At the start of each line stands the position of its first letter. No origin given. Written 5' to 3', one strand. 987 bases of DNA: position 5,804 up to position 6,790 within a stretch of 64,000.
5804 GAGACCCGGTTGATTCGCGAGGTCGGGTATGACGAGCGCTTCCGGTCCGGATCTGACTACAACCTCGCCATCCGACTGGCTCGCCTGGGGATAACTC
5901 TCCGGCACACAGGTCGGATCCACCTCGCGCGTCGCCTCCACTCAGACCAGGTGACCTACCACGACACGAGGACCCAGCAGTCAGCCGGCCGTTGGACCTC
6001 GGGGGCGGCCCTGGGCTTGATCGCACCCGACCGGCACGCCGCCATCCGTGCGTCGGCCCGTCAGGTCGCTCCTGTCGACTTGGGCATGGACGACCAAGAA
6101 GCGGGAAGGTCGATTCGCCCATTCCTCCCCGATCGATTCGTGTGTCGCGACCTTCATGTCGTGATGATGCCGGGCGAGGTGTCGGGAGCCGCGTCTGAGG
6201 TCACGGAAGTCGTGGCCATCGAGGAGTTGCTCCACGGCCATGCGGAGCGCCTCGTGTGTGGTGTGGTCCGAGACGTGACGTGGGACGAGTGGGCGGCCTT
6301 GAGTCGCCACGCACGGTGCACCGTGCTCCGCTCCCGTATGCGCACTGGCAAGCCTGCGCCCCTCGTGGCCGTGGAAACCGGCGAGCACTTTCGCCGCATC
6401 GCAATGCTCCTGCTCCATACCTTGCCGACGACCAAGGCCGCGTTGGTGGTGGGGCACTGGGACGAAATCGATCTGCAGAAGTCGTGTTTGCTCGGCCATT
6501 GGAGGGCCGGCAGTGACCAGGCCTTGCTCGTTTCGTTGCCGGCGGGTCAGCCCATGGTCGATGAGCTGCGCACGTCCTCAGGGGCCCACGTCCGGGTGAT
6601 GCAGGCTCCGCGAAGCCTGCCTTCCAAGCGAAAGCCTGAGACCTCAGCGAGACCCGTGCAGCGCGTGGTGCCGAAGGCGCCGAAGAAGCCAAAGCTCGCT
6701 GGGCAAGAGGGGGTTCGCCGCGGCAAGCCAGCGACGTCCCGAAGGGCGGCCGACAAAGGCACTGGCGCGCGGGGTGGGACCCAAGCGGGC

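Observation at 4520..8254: One polypeptide combining two GT2 polymerase-type domains, a TM hairpin, a coiled coil of about 180 residues and a methyltransferase: candidate polymerase-ruler-terminator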

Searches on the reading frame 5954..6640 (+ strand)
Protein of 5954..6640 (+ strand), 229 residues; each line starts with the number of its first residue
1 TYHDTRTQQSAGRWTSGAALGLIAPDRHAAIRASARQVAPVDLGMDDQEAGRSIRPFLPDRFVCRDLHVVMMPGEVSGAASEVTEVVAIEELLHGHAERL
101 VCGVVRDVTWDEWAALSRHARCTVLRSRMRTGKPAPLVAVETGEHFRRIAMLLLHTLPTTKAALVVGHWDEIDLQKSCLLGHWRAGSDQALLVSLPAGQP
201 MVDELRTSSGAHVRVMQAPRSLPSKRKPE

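Call 22: search_protein_families(library=pfam, proteins=[window:5954-6640:+], max_evalue=10)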
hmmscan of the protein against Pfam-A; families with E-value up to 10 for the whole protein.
window:5954-6640:+ (229 aa): 1 family
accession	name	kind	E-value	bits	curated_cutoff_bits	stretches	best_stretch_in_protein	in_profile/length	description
PF19979.4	DUF6415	-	1.8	9.8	27.5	1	83-152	17-87/95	Family of unknown function (DUF6415)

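Call 70: search_solved_structures(query=window:6020-6640:+, max_evalue=10)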
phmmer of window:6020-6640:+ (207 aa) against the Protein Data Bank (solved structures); distinct sequences matched with E-value up to 10: 1.
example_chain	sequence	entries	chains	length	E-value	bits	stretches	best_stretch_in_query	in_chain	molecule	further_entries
7shk_B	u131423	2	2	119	1.4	11.8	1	12-60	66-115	Tceb2-prov protein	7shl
